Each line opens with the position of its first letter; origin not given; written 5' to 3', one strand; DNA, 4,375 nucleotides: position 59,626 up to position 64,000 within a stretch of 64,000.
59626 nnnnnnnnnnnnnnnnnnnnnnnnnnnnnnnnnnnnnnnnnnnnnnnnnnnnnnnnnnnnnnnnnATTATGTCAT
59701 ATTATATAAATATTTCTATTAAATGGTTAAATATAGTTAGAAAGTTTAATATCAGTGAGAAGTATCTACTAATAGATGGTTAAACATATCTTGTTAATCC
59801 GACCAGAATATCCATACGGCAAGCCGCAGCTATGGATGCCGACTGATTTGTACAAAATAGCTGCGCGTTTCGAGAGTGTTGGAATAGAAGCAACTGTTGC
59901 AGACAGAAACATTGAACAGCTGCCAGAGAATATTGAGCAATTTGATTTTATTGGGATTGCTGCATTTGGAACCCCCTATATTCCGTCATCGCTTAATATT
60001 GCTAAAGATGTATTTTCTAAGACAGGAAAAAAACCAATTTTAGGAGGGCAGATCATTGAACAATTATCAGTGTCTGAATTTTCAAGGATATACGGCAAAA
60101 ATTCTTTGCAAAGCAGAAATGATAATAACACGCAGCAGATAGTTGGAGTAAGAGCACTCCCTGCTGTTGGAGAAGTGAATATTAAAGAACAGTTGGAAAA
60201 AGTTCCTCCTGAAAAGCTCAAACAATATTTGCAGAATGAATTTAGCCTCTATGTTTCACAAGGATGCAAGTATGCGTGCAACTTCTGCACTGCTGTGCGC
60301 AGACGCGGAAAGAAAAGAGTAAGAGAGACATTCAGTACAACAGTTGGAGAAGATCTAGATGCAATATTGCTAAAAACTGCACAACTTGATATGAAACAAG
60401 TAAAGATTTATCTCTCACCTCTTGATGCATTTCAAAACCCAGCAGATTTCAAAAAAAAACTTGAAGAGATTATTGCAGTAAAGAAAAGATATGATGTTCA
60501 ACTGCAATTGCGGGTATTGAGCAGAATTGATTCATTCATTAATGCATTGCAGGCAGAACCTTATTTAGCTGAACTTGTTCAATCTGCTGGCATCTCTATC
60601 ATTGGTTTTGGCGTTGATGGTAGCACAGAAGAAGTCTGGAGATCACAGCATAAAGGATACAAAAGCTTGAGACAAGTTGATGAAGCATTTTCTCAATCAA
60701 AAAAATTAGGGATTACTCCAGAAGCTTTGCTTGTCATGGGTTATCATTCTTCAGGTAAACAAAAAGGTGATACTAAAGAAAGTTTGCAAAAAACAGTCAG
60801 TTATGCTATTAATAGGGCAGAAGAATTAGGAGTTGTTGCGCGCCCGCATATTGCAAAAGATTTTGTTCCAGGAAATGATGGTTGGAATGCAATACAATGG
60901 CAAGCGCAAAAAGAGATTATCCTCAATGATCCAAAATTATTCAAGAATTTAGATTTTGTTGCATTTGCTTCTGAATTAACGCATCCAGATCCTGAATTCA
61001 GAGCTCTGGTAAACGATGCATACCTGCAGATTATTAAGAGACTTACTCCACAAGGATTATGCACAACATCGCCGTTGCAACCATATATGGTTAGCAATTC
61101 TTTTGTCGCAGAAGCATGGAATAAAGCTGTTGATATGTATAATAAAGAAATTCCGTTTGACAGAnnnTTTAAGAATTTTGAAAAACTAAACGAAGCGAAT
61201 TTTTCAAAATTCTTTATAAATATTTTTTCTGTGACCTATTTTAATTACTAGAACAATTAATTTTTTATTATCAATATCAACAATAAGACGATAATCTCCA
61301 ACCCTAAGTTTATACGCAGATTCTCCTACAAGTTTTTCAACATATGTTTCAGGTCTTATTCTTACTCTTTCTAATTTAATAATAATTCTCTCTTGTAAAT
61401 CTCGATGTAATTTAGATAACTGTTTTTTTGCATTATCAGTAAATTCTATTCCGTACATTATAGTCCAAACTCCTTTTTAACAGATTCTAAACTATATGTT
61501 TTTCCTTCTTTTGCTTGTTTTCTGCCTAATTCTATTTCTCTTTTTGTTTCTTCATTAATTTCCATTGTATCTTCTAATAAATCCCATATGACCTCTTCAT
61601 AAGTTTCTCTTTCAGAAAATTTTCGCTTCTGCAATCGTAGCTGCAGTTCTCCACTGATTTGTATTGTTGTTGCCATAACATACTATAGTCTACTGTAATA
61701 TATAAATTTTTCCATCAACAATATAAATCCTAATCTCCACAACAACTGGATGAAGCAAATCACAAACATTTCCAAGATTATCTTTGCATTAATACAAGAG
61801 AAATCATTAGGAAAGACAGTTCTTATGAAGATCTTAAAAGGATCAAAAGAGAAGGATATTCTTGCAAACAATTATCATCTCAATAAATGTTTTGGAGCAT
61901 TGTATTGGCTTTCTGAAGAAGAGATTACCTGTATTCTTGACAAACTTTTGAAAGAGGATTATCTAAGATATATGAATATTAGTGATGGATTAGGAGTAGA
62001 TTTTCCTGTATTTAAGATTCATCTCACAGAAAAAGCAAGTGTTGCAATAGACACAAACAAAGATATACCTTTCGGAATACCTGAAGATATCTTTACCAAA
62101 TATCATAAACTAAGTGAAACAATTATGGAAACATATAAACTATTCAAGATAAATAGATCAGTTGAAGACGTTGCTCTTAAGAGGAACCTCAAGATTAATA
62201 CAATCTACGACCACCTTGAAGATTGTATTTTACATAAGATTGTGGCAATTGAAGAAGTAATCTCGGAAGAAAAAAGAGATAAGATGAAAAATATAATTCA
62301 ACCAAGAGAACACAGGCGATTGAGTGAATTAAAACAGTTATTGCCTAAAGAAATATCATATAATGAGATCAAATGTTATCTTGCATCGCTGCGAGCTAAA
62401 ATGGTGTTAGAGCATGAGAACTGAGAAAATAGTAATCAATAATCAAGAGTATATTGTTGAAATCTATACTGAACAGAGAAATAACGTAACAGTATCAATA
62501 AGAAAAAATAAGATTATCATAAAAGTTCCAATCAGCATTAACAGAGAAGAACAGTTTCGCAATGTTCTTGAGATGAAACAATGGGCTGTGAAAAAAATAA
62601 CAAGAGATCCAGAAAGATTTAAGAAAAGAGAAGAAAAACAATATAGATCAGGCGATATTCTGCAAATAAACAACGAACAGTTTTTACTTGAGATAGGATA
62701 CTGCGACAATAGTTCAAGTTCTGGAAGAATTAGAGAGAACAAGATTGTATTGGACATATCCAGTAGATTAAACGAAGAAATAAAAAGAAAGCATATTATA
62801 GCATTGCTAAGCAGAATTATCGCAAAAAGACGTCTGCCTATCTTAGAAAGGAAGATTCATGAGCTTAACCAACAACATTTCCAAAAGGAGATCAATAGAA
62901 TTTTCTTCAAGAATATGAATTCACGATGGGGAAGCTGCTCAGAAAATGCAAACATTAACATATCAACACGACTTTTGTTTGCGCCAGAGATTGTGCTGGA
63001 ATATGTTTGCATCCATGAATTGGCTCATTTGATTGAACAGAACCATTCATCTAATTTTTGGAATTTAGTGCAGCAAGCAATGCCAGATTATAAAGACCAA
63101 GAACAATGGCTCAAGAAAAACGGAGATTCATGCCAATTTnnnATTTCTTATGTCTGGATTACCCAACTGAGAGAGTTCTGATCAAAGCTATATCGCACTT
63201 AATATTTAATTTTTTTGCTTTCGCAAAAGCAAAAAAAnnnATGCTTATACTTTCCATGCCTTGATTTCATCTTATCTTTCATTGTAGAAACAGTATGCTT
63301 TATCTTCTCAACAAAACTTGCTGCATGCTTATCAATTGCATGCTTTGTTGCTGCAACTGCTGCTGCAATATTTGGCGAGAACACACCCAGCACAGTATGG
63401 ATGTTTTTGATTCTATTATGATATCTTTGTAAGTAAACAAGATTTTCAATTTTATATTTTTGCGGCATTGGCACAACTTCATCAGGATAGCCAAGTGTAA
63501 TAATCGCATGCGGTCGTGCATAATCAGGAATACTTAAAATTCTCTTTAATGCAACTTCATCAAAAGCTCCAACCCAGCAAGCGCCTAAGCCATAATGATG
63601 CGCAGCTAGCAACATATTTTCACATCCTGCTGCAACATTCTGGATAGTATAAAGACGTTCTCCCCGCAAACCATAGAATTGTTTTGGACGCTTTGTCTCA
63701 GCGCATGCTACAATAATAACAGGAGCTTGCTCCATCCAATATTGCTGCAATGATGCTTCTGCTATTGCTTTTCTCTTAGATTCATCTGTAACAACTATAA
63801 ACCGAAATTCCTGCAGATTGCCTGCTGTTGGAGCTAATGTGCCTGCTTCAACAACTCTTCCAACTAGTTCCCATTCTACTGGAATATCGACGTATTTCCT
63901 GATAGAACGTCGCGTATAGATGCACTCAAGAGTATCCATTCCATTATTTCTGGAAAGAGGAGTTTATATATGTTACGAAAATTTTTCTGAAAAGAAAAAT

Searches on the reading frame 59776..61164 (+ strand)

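Call 25: search_protein_families(library=pfam, proteins=[window:59776-61164:+], max_evalue=0.001)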
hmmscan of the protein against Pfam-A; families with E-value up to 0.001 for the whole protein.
window:59776-61164:+ (463 aa): 1 family
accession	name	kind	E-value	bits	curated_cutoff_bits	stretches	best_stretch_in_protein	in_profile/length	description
PF04055.27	Radical_SAM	-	1.6e-05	25.6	29.5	1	159-318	2-146/166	Radical SAM superfamily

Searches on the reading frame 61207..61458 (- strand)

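Call 18: search_protein_families(library=pfam, proteins=[window:61207-61458:-], max_evalue=0.001)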
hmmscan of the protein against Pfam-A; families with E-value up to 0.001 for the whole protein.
window:61207-61458:- (84 aa): 1 family
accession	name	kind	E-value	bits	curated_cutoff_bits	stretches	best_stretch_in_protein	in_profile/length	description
PF05016.21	ParE_toxin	-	5e-10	40.3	23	1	4-81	1-89/89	ParE toxin of type II toxin-antitoxin system, parDE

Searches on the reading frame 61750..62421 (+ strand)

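Call 18: search_protein_families(library=pfam, proteins=[window:61750-62421:+], max_evalue=0.001)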
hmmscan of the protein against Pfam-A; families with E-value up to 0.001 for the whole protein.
window:61750-62421:+ (224 aa): 2 families
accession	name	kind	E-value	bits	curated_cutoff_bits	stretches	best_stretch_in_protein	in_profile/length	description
PF14493.12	HTH_40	-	1.1e-22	80.5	27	1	125-211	2-89/89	Helix-turn-helix domain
PF09382.16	RQC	-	3.8e-10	40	23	1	6-98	13-95/114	RQC domain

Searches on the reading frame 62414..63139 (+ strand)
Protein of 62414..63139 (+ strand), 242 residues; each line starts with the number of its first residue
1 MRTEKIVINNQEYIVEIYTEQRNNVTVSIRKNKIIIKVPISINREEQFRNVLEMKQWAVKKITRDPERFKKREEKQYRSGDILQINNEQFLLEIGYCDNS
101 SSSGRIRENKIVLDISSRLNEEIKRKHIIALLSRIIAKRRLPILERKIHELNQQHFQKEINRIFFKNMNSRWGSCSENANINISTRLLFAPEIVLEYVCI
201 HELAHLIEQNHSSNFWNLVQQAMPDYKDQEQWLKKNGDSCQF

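Call 25: search_protein_families(library=pfam, proteins=[window:62414-63139:+], max_evalue=0.001)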
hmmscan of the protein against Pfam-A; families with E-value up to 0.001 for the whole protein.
window:62414-63139:+ (242 aa): 2 families
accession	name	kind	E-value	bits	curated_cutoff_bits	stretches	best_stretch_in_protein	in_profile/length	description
PF01863.23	YgjP-like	-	2e-42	146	26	1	24-236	2-207/207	YgjP-like, metallopeptidase domain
PF10263.15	SprT-like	-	0.00017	21.9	25.6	1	145-208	2-74/108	SprT-like family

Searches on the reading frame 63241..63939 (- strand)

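Call 25: search_protein_families(library=pfam, proteins=[window:63241-63939:-], max_evalue=0.001)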
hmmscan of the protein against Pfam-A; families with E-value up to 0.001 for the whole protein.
window:63241-63939:- (233 aa): 2 families
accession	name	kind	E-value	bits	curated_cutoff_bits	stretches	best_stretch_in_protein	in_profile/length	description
PF00881.29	Nitroreductase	-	3.5e-33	115.6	23.5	2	64-151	82-167/167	Nitroreductase family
PF14512.11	TM1586_NiRdase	-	9.8e-12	45.4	27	1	3-172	2-153/215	Putative TM nitroreductase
